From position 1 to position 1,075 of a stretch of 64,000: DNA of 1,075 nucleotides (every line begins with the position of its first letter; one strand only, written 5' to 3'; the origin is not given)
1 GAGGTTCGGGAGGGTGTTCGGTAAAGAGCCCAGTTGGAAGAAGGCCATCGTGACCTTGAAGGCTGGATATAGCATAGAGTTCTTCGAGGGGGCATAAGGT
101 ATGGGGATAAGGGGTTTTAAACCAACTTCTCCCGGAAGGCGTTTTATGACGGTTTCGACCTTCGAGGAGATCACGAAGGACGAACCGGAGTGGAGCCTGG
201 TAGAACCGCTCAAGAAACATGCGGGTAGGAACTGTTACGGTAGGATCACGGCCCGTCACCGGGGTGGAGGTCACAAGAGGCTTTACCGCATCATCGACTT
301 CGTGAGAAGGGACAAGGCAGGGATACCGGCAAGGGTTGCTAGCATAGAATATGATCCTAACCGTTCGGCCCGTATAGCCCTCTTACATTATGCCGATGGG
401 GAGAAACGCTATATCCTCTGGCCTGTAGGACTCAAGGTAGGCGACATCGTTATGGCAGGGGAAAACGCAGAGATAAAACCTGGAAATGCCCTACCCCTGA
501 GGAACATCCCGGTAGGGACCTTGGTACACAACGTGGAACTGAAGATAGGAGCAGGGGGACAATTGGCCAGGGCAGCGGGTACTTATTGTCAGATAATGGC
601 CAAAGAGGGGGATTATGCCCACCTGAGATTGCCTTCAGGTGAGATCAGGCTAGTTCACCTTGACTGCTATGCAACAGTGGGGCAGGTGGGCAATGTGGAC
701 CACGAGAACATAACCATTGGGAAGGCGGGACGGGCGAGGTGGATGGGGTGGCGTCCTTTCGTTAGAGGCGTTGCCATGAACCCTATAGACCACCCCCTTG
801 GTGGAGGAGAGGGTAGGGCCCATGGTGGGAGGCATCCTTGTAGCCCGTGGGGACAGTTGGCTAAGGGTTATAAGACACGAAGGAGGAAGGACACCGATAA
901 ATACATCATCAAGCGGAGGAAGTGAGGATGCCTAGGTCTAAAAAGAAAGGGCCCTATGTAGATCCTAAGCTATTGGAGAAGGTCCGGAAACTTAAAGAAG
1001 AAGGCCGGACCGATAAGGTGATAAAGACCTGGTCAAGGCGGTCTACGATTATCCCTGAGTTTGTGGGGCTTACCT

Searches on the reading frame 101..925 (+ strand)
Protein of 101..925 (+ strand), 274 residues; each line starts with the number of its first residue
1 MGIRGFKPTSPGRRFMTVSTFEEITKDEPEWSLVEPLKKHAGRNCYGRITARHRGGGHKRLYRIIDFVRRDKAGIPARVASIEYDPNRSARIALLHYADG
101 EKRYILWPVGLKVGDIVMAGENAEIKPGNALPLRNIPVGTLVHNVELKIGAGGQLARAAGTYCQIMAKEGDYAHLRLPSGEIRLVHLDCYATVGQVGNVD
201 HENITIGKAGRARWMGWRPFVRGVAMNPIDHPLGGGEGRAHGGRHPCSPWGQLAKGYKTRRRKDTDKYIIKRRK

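Call 97: search_protein_families(library=pfam, proteins=[window:101-925:+], max_evalue=0.00001)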
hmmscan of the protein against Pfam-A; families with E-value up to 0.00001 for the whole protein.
window:101-925:+ (274 aa): 2 families
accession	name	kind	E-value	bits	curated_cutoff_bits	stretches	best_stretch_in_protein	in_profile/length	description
PF03947.24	Ribosomal_L2_C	-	2.5e-58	196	33.7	1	126-251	1-126/126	Ribosomal Proteins L2, C-terminal domain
PF00181.30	Ribosomal_L2_N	-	1.2e-35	121.8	23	1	42-118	1-76/77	Ribosomal Proteins L2, RNA binding N-terminal domain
